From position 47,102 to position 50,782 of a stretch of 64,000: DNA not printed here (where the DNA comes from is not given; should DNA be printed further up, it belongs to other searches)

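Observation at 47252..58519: ECF-sigma-led pectin-attack operon wired to a PorV-like shuttle: candidate self-contained secretion-plus-sensing module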

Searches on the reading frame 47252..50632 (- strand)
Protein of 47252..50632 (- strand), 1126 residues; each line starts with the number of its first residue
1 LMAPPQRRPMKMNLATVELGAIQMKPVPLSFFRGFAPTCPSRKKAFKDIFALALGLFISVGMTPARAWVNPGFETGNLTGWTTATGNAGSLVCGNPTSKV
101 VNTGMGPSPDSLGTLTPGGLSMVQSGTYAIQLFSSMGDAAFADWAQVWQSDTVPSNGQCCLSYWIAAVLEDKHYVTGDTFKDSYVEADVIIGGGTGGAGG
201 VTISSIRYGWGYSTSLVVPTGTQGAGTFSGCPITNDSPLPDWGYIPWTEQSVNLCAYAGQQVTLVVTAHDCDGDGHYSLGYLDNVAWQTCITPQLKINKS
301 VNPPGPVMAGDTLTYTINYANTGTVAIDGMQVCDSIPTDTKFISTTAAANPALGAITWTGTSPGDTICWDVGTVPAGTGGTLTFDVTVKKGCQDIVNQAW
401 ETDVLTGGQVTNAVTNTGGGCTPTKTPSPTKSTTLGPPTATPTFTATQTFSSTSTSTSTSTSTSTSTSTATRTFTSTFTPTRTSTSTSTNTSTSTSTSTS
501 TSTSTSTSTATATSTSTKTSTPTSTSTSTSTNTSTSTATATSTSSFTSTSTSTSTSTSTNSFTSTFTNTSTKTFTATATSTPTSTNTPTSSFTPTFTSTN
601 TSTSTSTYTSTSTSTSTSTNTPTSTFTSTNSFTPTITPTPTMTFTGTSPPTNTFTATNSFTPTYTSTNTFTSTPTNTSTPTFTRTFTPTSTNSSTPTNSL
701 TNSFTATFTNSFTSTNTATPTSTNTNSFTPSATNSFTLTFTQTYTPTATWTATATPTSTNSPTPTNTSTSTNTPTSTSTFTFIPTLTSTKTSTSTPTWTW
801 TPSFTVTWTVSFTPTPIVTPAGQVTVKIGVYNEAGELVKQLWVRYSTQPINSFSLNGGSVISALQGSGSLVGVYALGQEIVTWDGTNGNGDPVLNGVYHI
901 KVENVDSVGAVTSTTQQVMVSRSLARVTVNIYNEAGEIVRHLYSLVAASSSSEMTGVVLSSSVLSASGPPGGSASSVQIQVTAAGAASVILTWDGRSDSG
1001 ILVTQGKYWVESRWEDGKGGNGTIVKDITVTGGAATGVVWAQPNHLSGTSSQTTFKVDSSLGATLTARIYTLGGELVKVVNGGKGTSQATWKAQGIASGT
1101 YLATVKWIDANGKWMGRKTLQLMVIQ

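Call 4: search_protein_families(library=pfam, proteins=[window:47252-50632:-], max_evalue=0.01)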
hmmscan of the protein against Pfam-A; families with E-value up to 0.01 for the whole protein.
window:47252-50632:- (1126 aa): 1 family
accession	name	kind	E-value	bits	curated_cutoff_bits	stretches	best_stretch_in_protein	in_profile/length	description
PF13860.13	FlgD_ig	-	5.3e-13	49.2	27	1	877-904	48-75/79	FlgD Ig-like domain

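Call 5: search_protein_families(library=ncbifam, proteins=[window:47252-50632:-], max_evalue=0.01)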
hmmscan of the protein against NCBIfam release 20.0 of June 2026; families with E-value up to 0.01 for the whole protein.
window:47252-50632:- (1126 aa): 0 families
